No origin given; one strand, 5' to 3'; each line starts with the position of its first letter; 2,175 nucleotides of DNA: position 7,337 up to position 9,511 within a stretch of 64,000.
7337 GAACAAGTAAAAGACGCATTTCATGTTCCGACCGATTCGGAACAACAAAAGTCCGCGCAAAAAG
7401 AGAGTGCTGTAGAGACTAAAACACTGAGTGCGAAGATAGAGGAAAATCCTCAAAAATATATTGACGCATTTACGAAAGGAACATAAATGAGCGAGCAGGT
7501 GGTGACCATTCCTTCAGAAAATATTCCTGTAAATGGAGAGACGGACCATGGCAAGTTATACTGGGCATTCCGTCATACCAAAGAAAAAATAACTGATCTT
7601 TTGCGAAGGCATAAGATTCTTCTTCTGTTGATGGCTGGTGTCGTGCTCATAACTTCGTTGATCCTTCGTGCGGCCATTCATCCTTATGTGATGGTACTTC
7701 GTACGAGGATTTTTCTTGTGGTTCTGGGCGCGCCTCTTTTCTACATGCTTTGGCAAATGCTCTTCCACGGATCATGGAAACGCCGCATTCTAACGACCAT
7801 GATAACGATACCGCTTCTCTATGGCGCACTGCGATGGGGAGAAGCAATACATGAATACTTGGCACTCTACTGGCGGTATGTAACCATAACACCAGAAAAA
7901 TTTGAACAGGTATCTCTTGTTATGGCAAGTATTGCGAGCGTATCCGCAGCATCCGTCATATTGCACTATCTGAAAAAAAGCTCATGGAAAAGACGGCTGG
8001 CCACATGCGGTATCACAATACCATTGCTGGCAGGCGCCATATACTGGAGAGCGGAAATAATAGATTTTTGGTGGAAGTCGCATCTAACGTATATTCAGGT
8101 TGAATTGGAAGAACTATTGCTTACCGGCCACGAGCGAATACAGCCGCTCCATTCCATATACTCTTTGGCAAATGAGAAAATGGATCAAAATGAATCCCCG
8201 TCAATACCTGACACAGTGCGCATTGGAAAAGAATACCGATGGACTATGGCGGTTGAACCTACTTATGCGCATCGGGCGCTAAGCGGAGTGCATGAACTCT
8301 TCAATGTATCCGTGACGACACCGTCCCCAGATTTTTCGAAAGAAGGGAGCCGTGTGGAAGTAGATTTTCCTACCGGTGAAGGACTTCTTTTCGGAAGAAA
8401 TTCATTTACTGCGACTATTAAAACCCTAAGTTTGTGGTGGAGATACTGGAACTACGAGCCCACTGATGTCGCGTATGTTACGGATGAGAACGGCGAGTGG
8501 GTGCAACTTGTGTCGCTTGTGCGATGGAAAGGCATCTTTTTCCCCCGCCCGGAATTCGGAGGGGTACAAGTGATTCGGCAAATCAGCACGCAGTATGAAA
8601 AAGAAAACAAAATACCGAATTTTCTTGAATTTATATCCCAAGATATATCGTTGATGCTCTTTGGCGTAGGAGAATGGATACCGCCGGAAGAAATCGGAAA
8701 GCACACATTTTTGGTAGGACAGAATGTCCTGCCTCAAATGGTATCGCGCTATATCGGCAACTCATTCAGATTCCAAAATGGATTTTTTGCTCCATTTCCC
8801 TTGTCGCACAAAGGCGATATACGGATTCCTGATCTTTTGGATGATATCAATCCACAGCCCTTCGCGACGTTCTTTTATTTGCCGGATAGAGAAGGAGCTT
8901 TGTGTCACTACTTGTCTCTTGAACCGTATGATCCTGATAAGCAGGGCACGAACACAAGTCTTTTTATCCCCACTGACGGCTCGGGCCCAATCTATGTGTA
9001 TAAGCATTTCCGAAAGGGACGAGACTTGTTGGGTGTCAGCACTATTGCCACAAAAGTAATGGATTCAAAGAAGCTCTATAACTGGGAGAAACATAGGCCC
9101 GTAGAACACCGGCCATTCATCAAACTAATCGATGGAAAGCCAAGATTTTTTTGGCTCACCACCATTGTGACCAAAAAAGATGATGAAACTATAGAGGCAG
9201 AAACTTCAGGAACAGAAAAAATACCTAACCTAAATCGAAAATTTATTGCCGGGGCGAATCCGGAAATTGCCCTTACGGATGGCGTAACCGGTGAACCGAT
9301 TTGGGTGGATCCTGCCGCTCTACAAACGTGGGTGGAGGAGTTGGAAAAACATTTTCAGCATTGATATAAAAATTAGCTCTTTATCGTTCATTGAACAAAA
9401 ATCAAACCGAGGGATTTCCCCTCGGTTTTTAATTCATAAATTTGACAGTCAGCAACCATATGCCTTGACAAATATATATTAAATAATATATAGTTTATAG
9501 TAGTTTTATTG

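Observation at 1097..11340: Eight-gene, two-operon locus around a classic AAA+ ATPase with a coiled-coil partner, orphan proteins and four membrane proteins: candidate undescribed membrane-associated system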

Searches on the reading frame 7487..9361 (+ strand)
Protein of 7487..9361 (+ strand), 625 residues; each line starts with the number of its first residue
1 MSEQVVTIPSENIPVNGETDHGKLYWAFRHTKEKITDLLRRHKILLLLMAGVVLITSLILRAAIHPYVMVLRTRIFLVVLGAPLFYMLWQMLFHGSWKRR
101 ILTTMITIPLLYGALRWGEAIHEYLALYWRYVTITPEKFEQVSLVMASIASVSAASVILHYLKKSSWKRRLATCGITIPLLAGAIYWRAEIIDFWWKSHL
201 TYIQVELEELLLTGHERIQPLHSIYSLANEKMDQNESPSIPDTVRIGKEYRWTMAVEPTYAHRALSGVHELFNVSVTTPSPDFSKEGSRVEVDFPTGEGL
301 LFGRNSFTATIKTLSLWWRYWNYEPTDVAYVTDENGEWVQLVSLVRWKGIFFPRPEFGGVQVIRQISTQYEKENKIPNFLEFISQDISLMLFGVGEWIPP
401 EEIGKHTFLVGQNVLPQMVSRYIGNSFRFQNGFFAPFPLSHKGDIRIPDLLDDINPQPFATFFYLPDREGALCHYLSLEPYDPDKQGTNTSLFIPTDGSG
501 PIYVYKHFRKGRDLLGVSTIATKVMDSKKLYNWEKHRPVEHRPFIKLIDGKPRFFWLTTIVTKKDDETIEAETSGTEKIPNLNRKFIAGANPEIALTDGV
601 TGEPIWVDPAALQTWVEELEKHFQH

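Call 4: search_protein_families(library=pfam, proteins=[window:7487-9361:+], max_evalue=0.1)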
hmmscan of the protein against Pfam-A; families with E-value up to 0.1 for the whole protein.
window:7487-9361:+ (625 aa): 0 families

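Call 5: search_protein_families(library=ncbifam, proteins=[window:7487-9361:+], max_evalue=0.1)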
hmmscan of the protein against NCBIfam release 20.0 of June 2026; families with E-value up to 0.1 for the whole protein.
window:7487-9361:+ (625 aa): 0 families

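Call 6: search_protein_families(library=padloc, proteins=[window:7487-9361:+], max_evalue=0.1)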
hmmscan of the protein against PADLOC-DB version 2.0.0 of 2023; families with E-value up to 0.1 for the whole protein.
window:7487-9361:+ (625 aa): 1 family
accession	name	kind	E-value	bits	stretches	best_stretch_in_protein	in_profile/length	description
PDLC00686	Effector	-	0.047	11.2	1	25-114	6-94/209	2TM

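Call 7: search_protein_families(library=phrogs, proteins=[window:7487-9361:+], max_evalue=0.1)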
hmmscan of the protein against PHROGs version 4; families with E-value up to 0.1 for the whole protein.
window:7487-9361:+ (625 aa): 0 families

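Call 33: search_solved_structures(query=A5, max_evalue=10)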
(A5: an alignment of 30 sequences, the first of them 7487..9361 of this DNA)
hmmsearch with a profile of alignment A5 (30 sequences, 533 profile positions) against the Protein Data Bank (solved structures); distinct sequences matched with E-value up to 10: 3.
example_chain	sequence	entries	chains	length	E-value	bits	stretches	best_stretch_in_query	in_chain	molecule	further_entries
9dvy_A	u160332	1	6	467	1.7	10.1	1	113-183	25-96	ATP-dependent Clp protease ATP-binding subunit clpX-like, mitochondrial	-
9p9v_A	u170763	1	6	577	1.7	10.1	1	113-183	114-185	ATP-dependent clpX-like chaperone, mitochondrial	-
9ykx_A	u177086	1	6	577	1.7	10.1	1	113-183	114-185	ATP-dependent clpX-like chaperone, mitochondrial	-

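Call 38: search_protein_families(library=pfam, alignment_id=A5, max_evalue=1)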
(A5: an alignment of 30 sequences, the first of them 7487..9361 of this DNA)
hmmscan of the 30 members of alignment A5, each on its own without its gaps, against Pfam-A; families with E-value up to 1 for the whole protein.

A. member 1, window:7487-9361:+ (625 aa): 0 families

B. families by the number of members that match (of 30 scanned): 31 families (the first 25 are shown)
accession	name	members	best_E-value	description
PF13858.11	DUF4199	4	0.0041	Protein of unknown function (DUF4199)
PF12725.13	DUF3810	4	0.023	Protein of unknown function (DUF3810)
PF22285.2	DUF6962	3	0.0056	Family of unknown function (DUF6962)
PF07695.17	7TMR-DISM_7TM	3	0.0091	7TM diverse intracellular signalling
PF09493.15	DUF2389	3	0.058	Tryptophan-rich protein (DUF2389)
PF02322.20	Cyt_bd_oxida_II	2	0.00078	Cytochrome bd terminal oxidase subunit II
PF01757.29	Acyl_transf_3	2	0.0028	Acyltransferase domain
PF13567.11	DUF4131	2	0.051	Domain of unknown function (DUF4131)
PF20990.2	DUF2207_C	2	0.052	Predicted membrane protein (DUF2207) C-terminal domain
PF04246.17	RseC_MucC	2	0.43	Positive regulator of sigma(E), RseC/MucC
PF14296.11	O-ag_pol_Wzy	1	0.0012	O-antigen polysaccharide polymerase Wzy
PF01943.22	Polysacc_synt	1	0.005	Polysaccharide biosynthesis protein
PF13664.11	DUF4149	1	0.022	Domain of unknown function (DUF4149)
PF13129.11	DUF3953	1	0.061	Protein of unknown function (DUF3953)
PF11992.13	TgpA_N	1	0.096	TgpA N-terminal domain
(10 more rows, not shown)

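Call 40: find_homologous_proteins(query=window:7487-9361:+, max_evalue=0.001)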
Query window:7487-9361:+ (625 aa): 201 proteins with E <= 0.001 among 8000 candidates; the best 120 are listed.
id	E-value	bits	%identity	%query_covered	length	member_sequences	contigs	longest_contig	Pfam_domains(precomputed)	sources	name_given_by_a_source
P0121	0.0e+0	1459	100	100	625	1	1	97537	-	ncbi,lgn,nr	ncbi:MAG: hypothetical protein HYT37_02400 [Candidatus Sungbacteria bacterium]|nr:hypothetical prote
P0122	2.3e-173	596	52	73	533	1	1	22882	-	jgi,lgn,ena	-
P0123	3.2e-172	592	51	76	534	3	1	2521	-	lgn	-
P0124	6.8e-166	571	44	97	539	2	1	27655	-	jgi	jgi:hypothetical protein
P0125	2.4e-163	563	53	73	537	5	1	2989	-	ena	-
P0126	5.2e-163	562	50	74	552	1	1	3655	-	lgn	-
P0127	5.6e-161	555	51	73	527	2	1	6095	-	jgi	jgi:hypothetical protein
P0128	6.1e-160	552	43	96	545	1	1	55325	-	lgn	-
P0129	4.9e-158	545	52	74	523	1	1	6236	-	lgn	-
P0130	5.6e-157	542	45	97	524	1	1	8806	-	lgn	-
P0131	5.8e-157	542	50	73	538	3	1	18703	-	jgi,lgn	jgi:hypothetical protein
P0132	5.6e-152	525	45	85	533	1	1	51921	-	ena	-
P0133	5.8e-150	519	46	73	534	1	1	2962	-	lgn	-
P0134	7.3e-150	518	48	73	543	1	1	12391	-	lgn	-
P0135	1.8e-149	517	40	96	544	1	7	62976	-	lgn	-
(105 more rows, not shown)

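Call 60: predict_structure(alignment_id=A6)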
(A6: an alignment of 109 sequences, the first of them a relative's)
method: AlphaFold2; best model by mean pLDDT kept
length: 625 residues; sequences in the alignment: 109
mean_pLDDT: 90.5   pTM: 0.87
mean pLDDT of the five models: 90.5, 89.6, 89.5, 89.5, 88.8
residues with pLDDT >= 90: 486; 70-90: 78; 50-70: 58; < 50: 3
segments of 3 or more residues with pLDDT < 50: none
pLDDT, mean of each block of 10 residues (from residue 1): 57 63 92 96 97 95 97 93 93 96 96 93 94 87 81 80 65 64 71 70 92 97 94 97 97 98 97 97 95 97 97 96 98 98 96 95 89 86 94 97 97 97 97 95 96 89 96 98 96 97 97 96 97 94 97 97 73 54 69 97 98 98 93
secondary structure, 60 per line:
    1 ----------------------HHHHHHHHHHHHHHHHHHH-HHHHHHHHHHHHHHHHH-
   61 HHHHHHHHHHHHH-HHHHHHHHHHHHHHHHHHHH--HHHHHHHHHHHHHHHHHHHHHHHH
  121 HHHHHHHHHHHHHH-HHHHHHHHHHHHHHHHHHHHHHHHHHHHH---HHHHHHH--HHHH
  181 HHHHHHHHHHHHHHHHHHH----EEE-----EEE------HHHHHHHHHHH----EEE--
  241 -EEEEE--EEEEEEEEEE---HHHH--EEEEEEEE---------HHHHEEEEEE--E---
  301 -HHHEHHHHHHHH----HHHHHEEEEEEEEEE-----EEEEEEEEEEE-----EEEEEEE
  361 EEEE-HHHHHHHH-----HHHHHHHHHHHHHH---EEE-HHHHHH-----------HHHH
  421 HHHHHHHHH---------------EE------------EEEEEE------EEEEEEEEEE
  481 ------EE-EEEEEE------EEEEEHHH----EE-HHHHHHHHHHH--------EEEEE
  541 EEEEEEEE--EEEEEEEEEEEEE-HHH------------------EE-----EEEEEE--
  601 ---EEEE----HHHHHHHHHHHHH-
elements in order: H23-41 H43-59 H61-73 H75-94 H97-134 H136-164 H168-174 H177-199 E204-206 E212-214 H221-231 E236-238 E242-246 E249-258 H262-265 E268-275 H285-288 E289-294 H306-313 H318-322 E323-332 E338-348 E354-364 H366-373 H379-392 E396-398 H400-405 H417-429 E459-464 E471-480 E490-495 E502-506 H517-527 E536-548 E551-563 E593-598 E604-607 H612-624

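Call 100: find_related_loci(query=A6, collection=metagenome_contigs, flank=10000)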
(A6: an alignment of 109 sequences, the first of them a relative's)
Query A6 (625 aa) in metagenome_contigs; peptide patterns used: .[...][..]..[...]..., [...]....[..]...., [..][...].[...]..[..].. (x = any residue, [..] = any of these).
234 stretches matched a pattern; 89 encode a relative of the query (tblastn E <= 1e-3); the best 80 are kept; 79 distinct loci.
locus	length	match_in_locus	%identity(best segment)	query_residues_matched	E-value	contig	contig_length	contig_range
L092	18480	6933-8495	52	15-624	2e-153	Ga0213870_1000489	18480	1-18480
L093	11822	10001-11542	42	18-621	6e-152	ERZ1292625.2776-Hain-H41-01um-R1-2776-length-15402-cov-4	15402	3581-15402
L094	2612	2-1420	53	50-621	4e-150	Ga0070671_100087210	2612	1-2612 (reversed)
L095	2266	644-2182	49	15-621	2e-148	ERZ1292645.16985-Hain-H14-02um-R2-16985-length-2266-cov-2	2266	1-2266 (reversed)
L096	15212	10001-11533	52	19-623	1e-133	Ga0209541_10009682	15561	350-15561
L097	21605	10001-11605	49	21-624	9e-129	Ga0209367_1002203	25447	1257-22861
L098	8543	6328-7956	41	3-621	3e-127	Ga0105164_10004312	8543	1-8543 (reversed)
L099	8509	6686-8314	41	3-621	3e-127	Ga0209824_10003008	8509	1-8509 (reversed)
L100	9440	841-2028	51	206-621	7e-127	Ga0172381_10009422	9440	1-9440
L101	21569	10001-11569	48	18-624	5e-125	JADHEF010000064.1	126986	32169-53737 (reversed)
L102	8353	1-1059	52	245-624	1e-123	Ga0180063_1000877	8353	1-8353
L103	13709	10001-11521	47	18-620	2e-122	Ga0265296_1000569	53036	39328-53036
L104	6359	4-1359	47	171-625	6e-120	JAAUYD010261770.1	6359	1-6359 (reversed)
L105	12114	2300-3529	46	205-623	5e-120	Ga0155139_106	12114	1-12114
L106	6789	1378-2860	47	23-624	8e-118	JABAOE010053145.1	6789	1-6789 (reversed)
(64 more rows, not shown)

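Call 104: fold_search(model_id=the predicted structure, library=pdb)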
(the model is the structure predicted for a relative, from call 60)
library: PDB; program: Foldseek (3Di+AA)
matches with E <= 10: 733; with E <= 0.001: 0
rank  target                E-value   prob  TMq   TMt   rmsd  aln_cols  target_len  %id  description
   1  3srg                  7.7e-03  0.25  0.15  0.22  13.5       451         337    8  Serum paraoxonase-1 by directed evolution at pH 6.5 in complex with 2-hydroxyquinoline (released 2012-03-21)
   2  6gmu                  7.7e-03  0.21  0.14  0.21  13.5       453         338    7  Serum paraoxonase-1 by directed evolution with the L69G/H134R/F222S/T332S mutations (released 2019-04-17)
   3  9r0q                  7.7e-03  0.18  0.14  0.20  16.6       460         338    6  Paraoxonase-1 in complex with terbium(III) and 2-hydroxyquinoline (released 2025-08-06)
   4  6g82                  9.7e-03  0.23  0.15  0.22  13.9       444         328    6  Serum paraoxonase-1 by directed evolution with the L69S/H115W/F222S mutations (released 2019-03-20)
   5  6jq9_A                1.5e-02  0.25  0.17  0.20  14.7       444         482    8  Crystal structure of a lyase from Alteromonas sp. (released 2020-04-01)
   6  4hhq                  1.8e-02  0.20  0.15  0.22  13.8       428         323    8  Serum paraoxonase-1 by directed evolution with the H115Q and H134Q mutations (released 2013-03-27)
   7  7bj4_A                2.2e-02  0.30  0.18  0.24  12.8       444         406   10  Inulosucrase from Halalkalicoccus jeotgali bound to kestose (released 2021-04-14)
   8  7tdz_A                2.5e-02  0.08  0.11  0.07  17.9       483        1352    7  Cryo-EM model of protomer of the cytoplasmic ring of the nuclear pore complex from Xenopus laevis (released 2022-06-22)
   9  7asd_AA               2.9e-02  0.14  0.12  0.16  18.3       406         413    8  Structure of native royal jelly filaments (released 2020-12-30)
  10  9he8_B                3.1e-02  0.30  0.17  0.19  10.8       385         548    8  The molecular structure of a beta-1,4-D-xylosidase from the probiotic bacterium Levilactobacillus brevis (released 2025-01-15)
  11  7r5k_R0               3.1e-02  0.12  0.12  0.07  16.2       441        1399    7  Human nuclear pore complex (constricted) (released 2022-06-22)
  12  7wb4_E                4.1e-02  0.11  0.12  0.08  17.2       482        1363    7  Cryo-EM structure of the NR subunit from X. laevis NPC (released 2022-03-02)
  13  9he8_A                4.3e-02  0.21  0.16  0.18  11.2       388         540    8  The molecular structure of a beta-1,4-D-xylosidase from the probiotic bacterium Levilactobacillus brevis (released 2025-01-15)
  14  3a71                  4.5e-02  0.25  0.15  0.21  11.2       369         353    7  High resolution structure of Penicillium chrysogenum alpha-L-arabinanase (released 2010-09-15)
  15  2w5n                  5.1e-02  0.23  0.14  0.19  11.3       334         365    6  Native structure of the GH93 alpha-L-arabinofuranosidase of Fusarium graminearum (released 2009-03-03)
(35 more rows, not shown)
